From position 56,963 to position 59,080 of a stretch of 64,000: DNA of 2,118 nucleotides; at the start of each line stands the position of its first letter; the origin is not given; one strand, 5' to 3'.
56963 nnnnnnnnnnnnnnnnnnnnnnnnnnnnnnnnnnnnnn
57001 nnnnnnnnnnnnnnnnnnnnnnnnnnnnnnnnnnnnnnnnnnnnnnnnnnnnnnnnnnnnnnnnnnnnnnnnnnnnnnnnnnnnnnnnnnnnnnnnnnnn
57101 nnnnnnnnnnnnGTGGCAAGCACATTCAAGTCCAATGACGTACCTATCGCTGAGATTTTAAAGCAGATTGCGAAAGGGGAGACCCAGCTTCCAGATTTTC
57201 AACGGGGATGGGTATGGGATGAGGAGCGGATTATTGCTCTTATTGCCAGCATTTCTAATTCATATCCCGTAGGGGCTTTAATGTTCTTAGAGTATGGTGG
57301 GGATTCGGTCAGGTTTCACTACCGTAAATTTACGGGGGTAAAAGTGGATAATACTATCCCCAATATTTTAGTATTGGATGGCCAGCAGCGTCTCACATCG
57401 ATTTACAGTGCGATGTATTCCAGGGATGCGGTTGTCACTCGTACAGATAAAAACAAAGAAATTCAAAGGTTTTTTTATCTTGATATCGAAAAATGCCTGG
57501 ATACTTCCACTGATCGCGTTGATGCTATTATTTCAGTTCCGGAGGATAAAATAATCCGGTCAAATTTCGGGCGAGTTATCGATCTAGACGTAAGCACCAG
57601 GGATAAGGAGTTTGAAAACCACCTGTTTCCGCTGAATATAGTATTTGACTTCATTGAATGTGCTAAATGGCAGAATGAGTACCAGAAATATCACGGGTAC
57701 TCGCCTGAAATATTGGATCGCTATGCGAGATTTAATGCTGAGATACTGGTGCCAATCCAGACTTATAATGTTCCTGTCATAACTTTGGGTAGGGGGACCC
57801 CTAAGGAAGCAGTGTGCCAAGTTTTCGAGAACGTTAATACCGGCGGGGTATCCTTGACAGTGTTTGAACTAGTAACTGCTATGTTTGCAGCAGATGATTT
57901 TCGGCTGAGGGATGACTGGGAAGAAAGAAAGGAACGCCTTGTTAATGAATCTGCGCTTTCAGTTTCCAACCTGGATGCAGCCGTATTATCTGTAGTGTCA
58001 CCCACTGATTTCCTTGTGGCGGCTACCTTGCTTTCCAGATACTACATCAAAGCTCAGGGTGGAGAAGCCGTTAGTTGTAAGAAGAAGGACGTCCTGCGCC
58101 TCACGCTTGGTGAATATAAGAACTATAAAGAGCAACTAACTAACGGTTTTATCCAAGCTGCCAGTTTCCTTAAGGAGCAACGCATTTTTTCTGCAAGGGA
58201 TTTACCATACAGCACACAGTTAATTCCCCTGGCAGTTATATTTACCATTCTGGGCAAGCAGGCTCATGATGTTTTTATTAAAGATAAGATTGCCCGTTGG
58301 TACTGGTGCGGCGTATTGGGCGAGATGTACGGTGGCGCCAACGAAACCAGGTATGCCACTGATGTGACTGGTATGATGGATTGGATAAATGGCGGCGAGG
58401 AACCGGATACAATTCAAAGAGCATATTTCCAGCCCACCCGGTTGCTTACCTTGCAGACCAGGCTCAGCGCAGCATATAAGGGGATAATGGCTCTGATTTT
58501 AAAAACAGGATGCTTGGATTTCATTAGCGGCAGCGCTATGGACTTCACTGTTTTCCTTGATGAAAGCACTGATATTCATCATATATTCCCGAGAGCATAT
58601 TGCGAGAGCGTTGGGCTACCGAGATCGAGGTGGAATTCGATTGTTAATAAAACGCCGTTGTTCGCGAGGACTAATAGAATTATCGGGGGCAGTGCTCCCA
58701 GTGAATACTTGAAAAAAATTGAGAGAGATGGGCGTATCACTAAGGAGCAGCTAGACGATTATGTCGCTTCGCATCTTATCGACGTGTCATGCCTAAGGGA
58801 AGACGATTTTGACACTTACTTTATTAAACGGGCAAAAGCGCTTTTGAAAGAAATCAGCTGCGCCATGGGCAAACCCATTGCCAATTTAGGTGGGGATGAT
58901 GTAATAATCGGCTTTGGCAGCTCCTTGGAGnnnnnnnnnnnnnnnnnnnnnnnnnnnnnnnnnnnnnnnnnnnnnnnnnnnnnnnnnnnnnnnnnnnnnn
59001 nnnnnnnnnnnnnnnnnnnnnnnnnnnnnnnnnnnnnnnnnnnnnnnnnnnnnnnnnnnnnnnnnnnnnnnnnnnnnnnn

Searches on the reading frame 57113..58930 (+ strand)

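Call 78: search_protein_families(library=pfam, proteins=[window:57113-58930:+], max_evalue=0.0001)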
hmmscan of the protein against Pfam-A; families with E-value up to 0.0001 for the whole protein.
window:57113-58930:+ (606 aa): 1 family
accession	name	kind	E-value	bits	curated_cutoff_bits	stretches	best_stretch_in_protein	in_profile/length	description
PF03235.19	GmrSD_N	-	3.9e-30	105.9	33.2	1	12-258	1-198/199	GmrSD restriction endonuclease, N-terminal domain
